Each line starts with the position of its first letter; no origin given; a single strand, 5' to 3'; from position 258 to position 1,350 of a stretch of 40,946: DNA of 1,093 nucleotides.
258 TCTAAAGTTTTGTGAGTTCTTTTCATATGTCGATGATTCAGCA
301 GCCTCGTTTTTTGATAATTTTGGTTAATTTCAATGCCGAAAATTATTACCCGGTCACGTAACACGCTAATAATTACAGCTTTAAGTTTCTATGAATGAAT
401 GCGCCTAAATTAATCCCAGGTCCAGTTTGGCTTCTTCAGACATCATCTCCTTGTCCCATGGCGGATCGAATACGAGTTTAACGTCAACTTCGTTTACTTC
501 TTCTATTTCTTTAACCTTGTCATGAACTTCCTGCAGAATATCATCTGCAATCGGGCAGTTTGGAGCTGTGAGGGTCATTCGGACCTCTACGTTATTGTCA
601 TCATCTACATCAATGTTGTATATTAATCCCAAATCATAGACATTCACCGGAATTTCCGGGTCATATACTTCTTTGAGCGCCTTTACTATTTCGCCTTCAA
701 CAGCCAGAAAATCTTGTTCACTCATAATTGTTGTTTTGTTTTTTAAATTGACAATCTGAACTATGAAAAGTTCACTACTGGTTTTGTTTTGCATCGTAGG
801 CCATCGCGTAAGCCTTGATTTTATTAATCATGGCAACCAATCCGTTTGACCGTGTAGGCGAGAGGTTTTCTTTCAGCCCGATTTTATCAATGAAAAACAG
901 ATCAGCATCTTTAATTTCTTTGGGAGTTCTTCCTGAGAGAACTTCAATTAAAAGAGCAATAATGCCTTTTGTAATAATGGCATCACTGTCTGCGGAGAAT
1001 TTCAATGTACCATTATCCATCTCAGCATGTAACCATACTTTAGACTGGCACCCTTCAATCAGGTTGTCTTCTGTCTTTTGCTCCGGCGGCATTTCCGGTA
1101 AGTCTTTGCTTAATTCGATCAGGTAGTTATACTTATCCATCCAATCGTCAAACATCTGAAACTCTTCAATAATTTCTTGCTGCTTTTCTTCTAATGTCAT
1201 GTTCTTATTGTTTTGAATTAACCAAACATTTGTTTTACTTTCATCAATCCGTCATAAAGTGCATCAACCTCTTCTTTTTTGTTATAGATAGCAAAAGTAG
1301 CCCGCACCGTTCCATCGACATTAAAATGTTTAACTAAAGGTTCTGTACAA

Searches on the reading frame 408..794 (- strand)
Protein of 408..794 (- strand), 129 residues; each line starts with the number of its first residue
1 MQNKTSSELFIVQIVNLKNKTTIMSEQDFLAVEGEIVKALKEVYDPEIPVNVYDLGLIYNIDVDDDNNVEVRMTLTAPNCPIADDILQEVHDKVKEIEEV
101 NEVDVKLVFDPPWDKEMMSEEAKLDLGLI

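Call 31: search_protein_families(library=pfam, proteins=[window:408-794:-], max_evalue=0.00001)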
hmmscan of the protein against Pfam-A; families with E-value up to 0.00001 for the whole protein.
window:408-794:- (129 aa): 1 family
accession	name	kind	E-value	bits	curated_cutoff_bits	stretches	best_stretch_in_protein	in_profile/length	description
PF01883.24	FeS_assembly_P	-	9e-22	77.6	23.5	1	35-105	3-73/73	Iron-sulfur cluster assembly protein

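Call 55: find_homologous_proteins(query=window:408-794:-, max_evalue=1e-40)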
Query window:408-794:- (129 aa): 159 proteins with E <= 1e-40 among 8000 candidates; the best 120 are listed.
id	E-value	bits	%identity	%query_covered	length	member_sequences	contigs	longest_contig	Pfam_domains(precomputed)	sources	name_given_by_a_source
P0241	1.8e-60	220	100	82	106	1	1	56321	PF01883.25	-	-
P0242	3.1e-60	220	98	82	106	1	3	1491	PF01883.25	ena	-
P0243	2.1e-59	217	98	82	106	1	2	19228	PF01883.25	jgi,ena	-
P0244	2.3e-59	217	97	82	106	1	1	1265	PF01883.25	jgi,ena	-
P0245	2.7e-59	217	97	82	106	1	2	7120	PF01883.25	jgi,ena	-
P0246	3.6e-59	216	96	82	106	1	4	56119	PF01883.25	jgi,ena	-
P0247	8.8e-59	215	96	82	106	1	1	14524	PF01883.25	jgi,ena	-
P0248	1.0e-58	215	96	82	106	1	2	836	PF01883.25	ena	-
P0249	1.0e-58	215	96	82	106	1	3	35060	PF01883.25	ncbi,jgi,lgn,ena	-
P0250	5.4e-58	212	94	82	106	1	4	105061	PF01883.25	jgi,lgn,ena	jgi:FeS assembly SUF system protein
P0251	1.4e-57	211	93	82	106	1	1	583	PF01883.25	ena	-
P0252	2.1e-57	210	93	82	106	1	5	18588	PF01883.25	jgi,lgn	jgi:FeS assembly SUF system protein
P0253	1.9e-55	204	91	82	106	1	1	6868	PF01883.25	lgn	-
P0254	3.1e-55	203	90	82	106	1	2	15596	PF01883.25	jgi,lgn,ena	-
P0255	1.1e-53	198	89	81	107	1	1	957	PF01883.25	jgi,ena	-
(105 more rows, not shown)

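Call 56: find_encoding_contigs(protein=P0243, flank=10000, max_places=4)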
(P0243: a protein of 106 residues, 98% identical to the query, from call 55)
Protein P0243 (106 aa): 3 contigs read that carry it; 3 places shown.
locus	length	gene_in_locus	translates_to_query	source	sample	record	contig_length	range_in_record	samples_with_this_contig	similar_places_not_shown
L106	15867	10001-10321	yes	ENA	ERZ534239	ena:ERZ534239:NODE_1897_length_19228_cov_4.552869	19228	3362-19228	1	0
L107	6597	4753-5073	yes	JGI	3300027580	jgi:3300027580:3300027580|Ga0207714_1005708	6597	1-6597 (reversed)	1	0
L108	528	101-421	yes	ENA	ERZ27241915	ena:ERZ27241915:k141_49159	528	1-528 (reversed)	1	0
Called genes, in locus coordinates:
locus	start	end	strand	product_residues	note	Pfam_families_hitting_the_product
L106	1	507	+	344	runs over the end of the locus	PF04613:LpxD, PF25084:LbH_EIF2B, PF14602:Hexapep_2 (faint), PF25087:GMPPB_C, PF00132:Hexapep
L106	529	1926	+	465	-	PF03331:LpxC, PF07977:FabA, PF22817:ApeP-like (weak), PF22818:ApeI-like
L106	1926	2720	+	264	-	PF25084:LbH_EIF2B (faint), PF25087:GMPPB_C, PF00132:Hexapep, PF14602:Hexapep_2 (faint), PF25087:GMPPB_C (weak), PF00132:Hexapep, PF13720:Acetyltransf_11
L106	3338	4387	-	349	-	PF00586:AIRS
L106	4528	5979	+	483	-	PF19295:SufBD_N, PF01458:SUFBD_core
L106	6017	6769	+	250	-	PF02463:SMC_N (faint), PF00005:ABC_tran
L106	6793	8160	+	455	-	PF19295:SufBD_N, PF01458:SUFBD_core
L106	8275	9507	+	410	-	PF00155:Aminotran_1_2, PF00266:Aminotran_5, PF01041:DegT_DnrJ_EryC1 (weak), PF01053:Cys_Met_Meta_PP (weak), PF01212:Beta_elim_lyase (weak)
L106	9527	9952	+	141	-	PF02657:SufE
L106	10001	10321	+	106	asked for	PF01883:FeS_assembly_P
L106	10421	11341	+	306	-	PF08331:QueG_DUF1730, PF13187:Fer4_9 (faint), PF00037:Fer4 (weak), PF13237:Fer4_10 (faint), PF12838:Fer4_7 (faint), PF13484:Fer4_16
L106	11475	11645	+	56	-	-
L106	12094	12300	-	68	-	PF02416:TatA_B_E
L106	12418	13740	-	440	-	PF02163:Peptidase_M50, PF14685:PDZ_Tricorn (faint), PF00595:PDZ (faint), PF17820:PDZ_6 (weak), PF13180:PDZ_2, PF17820:PDZ_6 (weak)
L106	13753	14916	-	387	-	PF01118:Semialdhyde_dh (faint), PF02670:DXP_reductoisom, PF08436:DXP_redisom_C, PF13288:DXPR_C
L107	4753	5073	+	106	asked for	PF01883:FeS_assembly_P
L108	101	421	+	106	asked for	PF01883:FeS_assembly_P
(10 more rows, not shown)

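Call 57: find_encoding_contigs(protein=P0246, flank=10000, max_places=4)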
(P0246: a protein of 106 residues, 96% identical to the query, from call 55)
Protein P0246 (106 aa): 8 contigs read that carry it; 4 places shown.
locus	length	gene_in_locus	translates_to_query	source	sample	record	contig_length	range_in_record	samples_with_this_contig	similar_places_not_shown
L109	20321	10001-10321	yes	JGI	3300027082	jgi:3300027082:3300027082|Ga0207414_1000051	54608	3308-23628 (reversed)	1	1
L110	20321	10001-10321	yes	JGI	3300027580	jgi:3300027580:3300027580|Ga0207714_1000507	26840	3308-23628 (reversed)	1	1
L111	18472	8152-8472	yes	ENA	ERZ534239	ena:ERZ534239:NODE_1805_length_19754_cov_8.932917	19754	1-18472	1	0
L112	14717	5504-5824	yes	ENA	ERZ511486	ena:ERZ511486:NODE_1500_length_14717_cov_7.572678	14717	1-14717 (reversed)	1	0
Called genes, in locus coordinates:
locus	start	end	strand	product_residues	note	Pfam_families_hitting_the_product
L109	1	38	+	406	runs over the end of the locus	PF19276:HD_assoc_2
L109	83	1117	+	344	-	PF04613:LpxD, PF25084:LbH_EIF2B, PF14602:Hexapep_2 (faint), PF25087:GMPPB_C, PF00132:Hexapep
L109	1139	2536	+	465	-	PF03331:LpxC, PF07977:FabA, PF22817:ApeP-like (weak), PF22818:ApeI-like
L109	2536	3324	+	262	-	PF25084:LbH_EIF2B (faint), PF25087:GMPPB_C, PF00132:Hexapep, PF14602:Hexapep_2 (faint), PF25087:GMPPB_C (weak), PF00132:Hexapep, PF13720:Acetyltransf_11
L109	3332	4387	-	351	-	PF00586:AIRS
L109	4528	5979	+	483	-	PF19295:SufBD_N, PF01458:SUFBD_core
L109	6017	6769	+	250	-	PF02463:SMC_N (faint), PF00005:ABC_tran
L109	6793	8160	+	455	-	PF19295:SufBD_N, PF01458:SUFBD_core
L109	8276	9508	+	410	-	PF00155:Aminotran_1_2, PF00266:Aminotran_5, PF01041:DegT_DnrJ_EryC1 (weak), PF01053:Cys_Met_Meta_PP (weak)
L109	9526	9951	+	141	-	PF02657:SufE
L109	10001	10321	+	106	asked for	PF01883:FeS_assembly_P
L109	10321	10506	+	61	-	-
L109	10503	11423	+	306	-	PF08331:QueG_DUF1730, PF00037:Fer4 (faint), PF13237:Fer4_10 (faint), PF12838:Fer4_7 (faint), PF13484:Fer4_16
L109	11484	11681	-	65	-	PF02416:TatA_B_E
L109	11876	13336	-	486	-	PF00083:Sugar_tr, PF06609:TRI12, PF07690:MFS_1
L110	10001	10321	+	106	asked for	PF01883:FeS_assembly_P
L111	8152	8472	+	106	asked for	PF01883:FeS_assembly_P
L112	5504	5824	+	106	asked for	PF01883:FeS_assembly_P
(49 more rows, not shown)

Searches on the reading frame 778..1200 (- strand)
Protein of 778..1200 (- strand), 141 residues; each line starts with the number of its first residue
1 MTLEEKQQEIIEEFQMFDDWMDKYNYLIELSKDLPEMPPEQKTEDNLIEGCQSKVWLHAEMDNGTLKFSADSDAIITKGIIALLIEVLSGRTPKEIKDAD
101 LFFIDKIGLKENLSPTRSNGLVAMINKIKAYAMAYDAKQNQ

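Call 31: search_protein_families(library=pfam, proteins=[window:778-1200:-], max_evalue=0.00001)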
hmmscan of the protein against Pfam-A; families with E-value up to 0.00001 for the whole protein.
window:778-1200:- (141 aa): 1 family
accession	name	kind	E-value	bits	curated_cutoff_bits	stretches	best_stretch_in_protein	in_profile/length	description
PF02657.20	SufE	-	5.1e-50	168.8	27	1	11-130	1-120/121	Fe-S metabolism associated domain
